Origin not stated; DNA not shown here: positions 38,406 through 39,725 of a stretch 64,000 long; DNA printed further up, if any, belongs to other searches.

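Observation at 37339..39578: Acyl-CoA dehydrogenase translationally coupled (TGATG) to an APH-type kinase: split bacterial counterpart of eukaryotic ACAD10/ACAD11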

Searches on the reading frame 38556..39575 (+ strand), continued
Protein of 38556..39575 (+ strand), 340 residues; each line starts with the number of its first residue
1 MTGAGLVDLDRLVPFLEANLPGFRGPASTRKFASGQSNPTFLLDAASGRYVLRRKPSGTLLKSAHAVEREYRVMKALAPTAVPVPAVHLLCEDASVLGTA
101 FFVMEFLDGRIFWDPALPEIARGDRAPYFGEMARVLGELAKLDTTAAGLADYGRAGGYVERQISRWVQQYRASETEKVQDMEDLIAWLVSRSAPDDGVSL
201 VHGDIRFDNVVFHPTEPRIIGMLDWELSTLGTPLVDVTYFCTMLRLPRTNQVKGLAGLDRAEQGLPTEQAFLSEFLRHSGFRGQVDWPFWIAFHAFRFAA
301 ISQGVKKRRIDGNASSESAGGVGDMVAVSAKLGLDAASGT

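Call 20: find_encoding_contigs(protein=P0001, flank=10000, max_places=3)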
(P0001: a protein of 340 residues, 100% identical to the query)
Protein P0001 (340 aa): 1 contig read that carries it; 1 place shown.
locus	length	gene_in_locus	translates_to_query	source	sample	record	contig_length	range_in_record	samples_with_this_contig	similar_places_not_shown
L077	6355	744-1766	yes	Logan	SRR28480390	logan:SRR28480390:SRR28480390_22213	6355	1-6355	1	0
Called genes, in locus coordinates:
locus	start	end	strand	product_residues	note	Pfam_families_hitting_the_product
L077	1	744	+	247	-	?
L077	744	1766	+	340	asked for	PF01636:APH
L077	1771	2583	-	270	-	PF00072:Response_reg, PF00486:Trans_reg_C (faint)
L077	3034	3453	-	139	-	-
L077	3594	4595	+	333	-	PF00483:NTP_transferase, PF12804:NTP_transf_3 (weak)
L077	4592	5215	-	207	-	PF04542:Sigma70_r2, PF22029:PhyR_sigma2, PF07638:Sigma70_ECF (weak), PF08281:Sigma70_r4_2, PF04545:Sigma70_r4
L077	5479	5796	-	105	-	PF23544:AtuA_ferredoxin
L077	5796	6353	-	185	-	?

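Call 29: search_protein_families(library=pfam, proteins=[L052:7009-8874:+, L027:5492-6004:+, L063:1627-3648:-, L016:3345-4127:+, L046:6993-7781:+, L055:5207-5935:+, L023:5062-5964:+, L028:4221-5228:+, L070:8594-9370:+, L026:7120-7581:+], max_evalue=0.0001)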
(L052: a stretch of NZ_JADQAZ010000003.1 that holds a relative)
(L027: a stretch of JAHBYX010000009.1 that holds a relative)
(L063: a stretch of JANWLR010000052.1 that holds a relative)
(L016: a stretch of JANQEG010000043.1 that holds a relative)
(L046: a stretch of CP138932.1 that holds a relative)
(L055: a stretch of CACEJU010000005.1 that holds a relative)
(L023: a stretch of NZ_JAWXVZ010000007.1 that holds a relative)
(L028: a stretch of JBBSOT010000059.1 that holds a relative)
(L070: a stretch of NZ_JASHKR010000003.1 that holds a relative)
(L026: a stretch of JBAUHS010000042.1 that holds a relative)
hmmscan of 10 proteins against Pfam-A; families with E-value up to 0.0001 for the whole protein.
L052:7009-8874:+ (621 aa): 3 families
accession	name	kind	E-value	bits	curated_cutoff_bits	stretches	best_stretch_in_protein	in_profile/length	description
PF00378.25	ECH_1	-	2.5e-29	102.8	27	1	8-193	2-195/251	Enoyl-CoA hydratase/isomerase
PF02737.24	3HCDH_N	-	4.7e-18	66.2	22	1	290-459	2-171/180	3-hydroxyacyl-CoA dehydrogenase, NAD binding domain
PF16113.10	ECH_2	-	1.1e-09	38.7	27.2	1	12-191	1-187/335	Enoyl-CoA hydratase/isomerase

L027:5492-6004:+ (170 aa): 1 family
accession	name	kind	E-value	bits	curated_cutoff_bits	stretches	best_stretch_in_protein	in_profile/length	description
PF01575.25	MaoC_dehydratas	-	5.8e-22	78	27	1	24-142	6-120/123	MaoC like domain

L063:1627-3648:- (673 aa): 2 families
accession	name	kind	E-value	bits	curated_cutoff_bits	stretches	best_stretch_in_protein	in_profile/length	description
PF00171.27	Aldedh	-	1.9e-57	195.3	23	1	44-447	32-416/461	Aldehyde dehydrogenase family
PF01575.25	MaoC_dehydratas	-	5.2e-20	71.7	27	1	540-645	6-110/123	MaoC like domain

L016:3345-4127:+ (260 aa): 4 families
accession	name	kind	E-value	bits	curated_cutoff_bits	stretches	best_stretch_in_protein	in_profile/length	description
PF13561.12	adh_short_C2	-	3.1e-65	220.5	27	1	19-258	1-236/236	Enoyl-(Acyl carrier protein) reductase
PF00106.31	adh_short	-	1.2e-55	188.5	26.6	1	13-206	1-193/195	short chain dehydrogenase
PF08659.16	KR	-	1.7e-11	44.8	22.6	1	15-177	3-164/180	KR domain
PF23441.1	SDR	-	5.3e-05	23.2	27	1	14-257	9-255/258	SDR-like rossmann domain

L046:6993-7781:+ (262 aa): 3 families
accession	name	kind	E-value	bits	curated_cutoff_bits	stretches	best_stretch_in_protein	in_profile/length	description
PF13561.12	adh_short_C2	-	1.8e-54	185.3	27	1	21-260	1-236/236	Enoyl-(Acyl carrier protein) reductase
PF00106.31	adh_short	-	6.3e-50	169.8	26.6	1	16-202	2-191/195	short chain dehydrogenase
PF08659.16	KR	-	5.7e-08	33.3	22.6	1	18-176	4-165/180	KR domain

L055:5207-5935:+ (242 aa): 5 families
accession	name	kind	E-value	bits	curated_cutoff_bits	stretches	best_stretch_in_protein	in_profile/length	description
PF13561.12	adh_short_C2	-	1e-46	159.9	27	1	14-238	8-234/236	Enoyl-(Acyl carrier protein) reductase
PF00106.31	adh_short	-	5.7e-40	137.3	26.6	1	3-185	1-183/195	short chain dehydrogenase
PF08659.16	KR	-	8.4e-10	39.3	22.6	1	4-177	2-174/180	KR domain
PF23441.1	SDR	-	1e-05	25.5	27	1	114-239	124-255/258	SDR-like rossmann domain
PF05368.20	NmrA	-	6.2e-05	23.2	27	1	1-76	1-71/298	NmrA-like family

L023:5062-5964:+ (300 aa): 3 families
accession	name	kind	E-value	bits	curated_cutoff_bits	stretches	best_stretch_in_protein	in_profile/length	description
PF00106.31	adh_short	-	8.2e-50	169.4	26.6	1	8-204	1-189/195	short chain dehydrogenase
PF13561.12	adh_short_C2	-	8e-39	134.1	27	1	14-232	1-222/236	Enoyl-(Acyl carrier protein) reductase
PF08659.16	KR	-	1.5e-23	84.1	22.6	1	9-182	2-166/180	KR domain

L028:4221-5228:+ (335 aa): 5 families
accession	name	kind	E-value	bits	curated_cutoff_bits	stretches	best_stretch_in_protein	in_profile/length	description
PF13561.12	adh_short_C2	-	1.5e-56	192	27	1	85-324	3-235/236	Enoyl-(Acyl carrier protein) reductase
PF00106.31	adh_short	-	2.1e-51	174.6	26.6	1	77-272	1-189/195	short chain dehydrogenase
PF08659.16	KR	-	7.3e-13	49.3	22.6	1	78-197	2-123/180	KR domain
PF23441.1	SDR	-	1.6e-06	28.2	27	1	74-323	5-254/258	SDR-like rossmann domain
PF01370.27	Epimerase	-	2.4e-05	24.3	20.9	1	79-261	1-171/240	NAD dependent epimerase/dehydratase family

L070:8594-9370:+ (258 aa): 4 families
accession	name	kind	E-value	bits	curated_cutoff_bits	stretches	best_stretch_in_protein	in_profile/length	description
PF13561.12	adh_short_C2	-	5e-58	196.9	27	1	14-247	1-233/236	Enoyl-(Acyl carrier protein) reductase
PF00106.31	adh_short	-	2.9e-50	170.9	26.6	1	8-196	1-189/195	short chain dehydrogenase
PF08659.16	KR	-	2.8e-06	27.8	22.6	1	11-167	4-160/180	KR domain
PF23441.1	SDR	-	1.2e-05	25.3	27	1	3-248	3-254/258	SDR-like rossmann domain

L026:7120-7581:+ (153 aa): 1 family
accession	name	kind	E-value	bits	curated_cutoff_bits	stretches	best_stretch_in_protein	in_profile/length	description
PF16156.12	DUF4864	-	1.1e-28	100.3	27.1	1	40-149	4-113/117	Domain of unknown function (DUF4864)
